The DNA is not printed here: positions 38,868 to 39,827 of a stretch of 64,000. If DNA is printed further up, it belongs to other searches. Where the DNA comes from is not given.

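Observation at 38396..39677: Two-gene AT-rich module: minimal nucleotidyltransferase (GS..DxDxD) followed by AP2-domain zinc-ribbon protein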

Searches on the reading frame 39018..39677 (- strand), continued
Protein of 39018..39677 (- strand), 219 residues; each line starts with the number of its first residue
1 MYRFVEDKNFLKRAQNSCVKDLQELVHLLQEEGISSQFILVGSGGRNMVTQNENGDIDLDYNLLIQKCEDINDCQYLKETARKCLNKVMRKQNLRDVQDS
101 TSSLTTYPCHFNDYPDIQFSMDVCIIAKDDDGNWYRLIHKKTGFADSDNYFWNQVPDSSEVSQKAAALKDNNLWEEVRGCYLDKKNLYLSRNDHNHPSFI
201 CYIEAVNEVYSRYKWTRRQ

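Call 42: fold_search(model_id=the predicted structure, library=viral)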
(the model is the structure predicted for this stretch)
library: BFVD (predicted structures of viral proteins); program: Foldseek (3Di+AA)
matches with E <= 10: 622; with E <= 0.001: 1
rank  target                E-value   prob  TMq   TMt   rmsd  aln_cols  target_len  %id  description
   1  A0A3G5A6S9            3.5e-07  1.00  0.55  0.34  11.6       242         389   16  Uncharacterized protein [Hyperionvirus sp.]
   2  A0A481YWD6            1.0e-02  0.85  0.27  0.28   7.4       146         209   13  LicD family protein [Marseillevirus LCMAC201]
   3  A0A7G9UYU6            2.1e-02  0.11  0.13  0.11  18.4       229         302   10  Uncharacterized protein [Streptomyces phage Faust]
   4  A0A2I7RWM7            3.8e-02  0.85  0.26  0.46   5.5       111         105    7  (no name in the UniProt tables at hand)
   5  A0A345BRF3            7.2e-02  0.33  0.18  0.34   7.4        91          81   14  (no name in the UniProt tables at hand)
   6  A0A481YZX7            1.2e-01  0.38  0.30  0.28   8.2       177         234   15  LicD family protein [Marseillevirus LCMAC202]
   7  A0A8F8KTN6            1.9e-01  0.30  0.21  0.11   7.8       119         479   12  Mitochondrial/bacterial CCA-adding enzyme [Clandestinovirus]
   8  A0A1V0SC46            2.4e-01  0.60  0.30  0.21   4.8       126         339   14  DNA-directed DNA polymerase [Catovirus CTV1]
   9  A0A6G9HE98            2.4e-01  0.06  0.15  0.09  20.6       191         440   13  Dihydrofolate reductase [Panulirus argus virus 1]
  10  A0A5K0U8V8            2.8e-01  0.13  0.27  0.11  17.2       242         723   10  Uncharacterized protein [Yasminevirus sp. GU-2018]
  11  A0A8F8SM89            2.8e-01  0.04  0.13  0.10  28.6       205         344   11  (no name in the UniProt tables at hand)
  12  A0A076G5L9            3.0e-01  0.16  0.30  0.30  13.2       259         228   10  Uncharacterized protein [Aeromonas phage pAh6-C]
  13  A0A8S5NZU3            3.0e-01  0.16  0.22  0.12   6.6       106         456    9  Uncharacterized protein [Myoviridae sp. ctLnO19]
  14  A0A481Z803            3.2e-01  0.23  0.25  0.17   6.0       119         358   15  DNA-directed DNA polymerase [Pithovirus LCPAC202]
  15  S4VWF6                3.4e-01  0.23  0.18  0.06   5.0        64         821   16  Uncharacterized protein [Pandoravirus salinus]
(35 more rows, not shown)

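Call 48: search_protein_families(library=padloc, alignment_id=A1, max_evalue=0.01)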
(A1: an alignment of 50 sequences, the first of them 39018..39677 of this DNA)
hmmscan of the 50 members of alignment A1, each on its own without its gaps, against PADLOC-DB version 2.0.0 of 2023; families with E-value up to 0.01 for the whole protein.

A. member 1, window:39018-39677:- (219 aa): 1 family
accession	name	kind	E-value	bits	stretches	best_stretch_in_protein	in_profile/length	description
PDLC00774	Cyclase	-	9e-05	19.8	1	8-149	22-152/316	oligonucleotide-cyclase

B. families by the number of members that match (of 50 scanned): 5 families
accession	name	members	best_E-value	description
PDLC00808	Cyclase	9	0.00049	oligonucleotide-cyclase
PDLC00774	Cyclase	5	9e-05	oligonucleotide-cyclase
PDLC00795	Cyclase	3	2.1e-06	oligonucleotide-cyclase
PDLC04302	PDC-M02B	1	0.0019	-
PDLC00782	Cyclase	1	0.0049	oligonucleotide-cyclase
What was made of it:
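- Closest known: Hailong HalB. Different: No PADLOC hit other than the CBASS cyclase models and one weak hit of a single member to an uncharacterised candidate, PDC-M02B (call 48).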

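Call 49: search_solved_structures(query=A1, max_evalue=10, show_alignments=3)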
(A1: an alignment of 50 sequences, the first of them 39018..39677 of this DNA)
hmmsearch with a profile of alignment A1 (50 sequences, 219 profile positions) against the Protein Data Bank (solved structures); distinct sequences matched with E-value up to 10: 4.
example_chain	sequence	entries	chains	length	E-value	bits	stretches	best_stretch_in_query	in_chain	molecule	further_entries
5ilt_H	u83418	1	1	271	0.16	14.7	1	101-167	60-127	bovine Fab A01 heavy chain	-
1pqx_A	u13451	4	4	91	0.7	12.6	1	65-138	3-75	conserved hypothetical protein | SAV1430 | Uncharacterized protein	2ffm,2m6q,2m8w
3zx0_A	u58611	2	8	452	0.87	12.3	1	150-191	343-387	ECTONUCLEOSIDE TRIPHOSPHATE DIPHOSPHOHYDROLASE 1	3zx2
3zx3_A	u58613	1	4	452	0.87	12.3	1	150-191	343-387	ECTONUCLEOSIDE TRIPHOSPHATE DIPHOSPHOHYDROLASE 1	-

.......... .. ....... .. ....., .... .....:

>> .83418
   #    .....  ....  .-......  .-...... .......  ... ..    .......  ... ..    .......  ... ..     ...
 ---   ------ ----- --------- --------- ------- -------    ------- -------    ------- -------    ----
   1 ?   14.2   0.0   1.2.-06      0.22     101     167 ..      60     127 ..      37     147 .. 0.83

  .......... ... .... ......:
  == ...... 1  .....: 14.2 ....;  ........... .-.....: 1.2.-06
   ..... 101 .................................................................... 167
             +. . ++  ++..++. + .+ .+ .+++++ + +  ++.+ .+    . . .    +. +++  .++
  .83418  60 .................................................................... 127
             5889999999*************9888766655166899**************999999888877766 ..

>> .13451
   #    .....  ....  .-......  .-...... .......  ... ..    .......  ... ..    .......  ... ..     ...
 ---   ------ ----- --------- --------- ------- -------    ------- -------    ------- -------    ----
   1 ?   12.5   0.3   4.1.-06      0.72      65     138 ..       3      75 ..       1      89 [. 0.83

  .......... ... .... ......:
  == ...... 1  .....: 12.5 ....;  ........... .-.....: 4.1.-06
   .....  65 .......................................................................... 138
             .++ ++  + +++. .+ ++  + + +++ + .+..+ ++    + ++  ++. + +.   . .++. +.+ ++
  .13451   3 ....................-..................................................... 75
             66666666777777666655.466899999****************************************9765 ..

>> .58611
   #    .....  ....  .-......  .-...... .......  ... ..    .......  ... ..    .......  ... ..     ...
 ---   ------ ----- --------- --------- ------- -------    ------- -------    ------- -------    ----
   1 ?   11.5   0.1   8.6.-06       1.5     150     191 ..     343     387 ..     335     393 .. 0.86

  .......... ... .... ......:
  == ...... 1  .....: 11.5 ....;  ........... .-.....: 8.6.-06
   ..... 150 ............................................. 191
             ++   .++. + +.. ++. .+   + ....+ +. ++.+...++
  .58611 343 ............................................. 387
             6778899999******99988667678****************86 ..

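Call 54: search_protein_families(library=pfam, proteins=[L001:9292-10074:+], max_evalue=0.001)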
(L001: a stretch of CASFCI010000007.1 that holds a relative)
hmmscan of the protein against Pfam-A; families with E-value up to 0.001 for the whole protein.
L001:9292-10074:+ (260 aa): 1 family
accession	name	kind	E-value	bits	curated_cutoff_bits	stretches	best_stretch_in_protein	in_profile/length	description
PF14279.12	HNH_5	-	0.00036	20.9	27.5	0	59-81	31-53/56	HNH endonuclease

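Call 81: search_protein_families(library=padloc, proteins=[P0351, P0346, P0277], max_evalue=0.001)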
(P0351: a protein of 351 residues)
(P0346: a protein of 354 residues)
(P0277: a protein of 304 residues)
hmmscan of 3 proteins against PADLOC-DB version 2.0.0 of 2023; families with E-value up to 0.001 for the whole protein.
P0351 (351 aa): 1 family
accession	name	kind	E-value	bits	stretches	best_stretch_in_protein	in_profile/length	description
PDLC00808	Cyclase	-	0.00038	17.8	1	7-193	22-207/325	oligonucleotide-cyclase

P0346 (354 aa): 1 family
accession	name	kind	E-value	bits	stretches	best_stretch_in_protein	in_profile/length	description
PDLC00795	Cyclase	-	5.5e-07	27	1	18-156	31-165/340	oligonucleotide-cyclase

P0277 (304 aa): 0 families
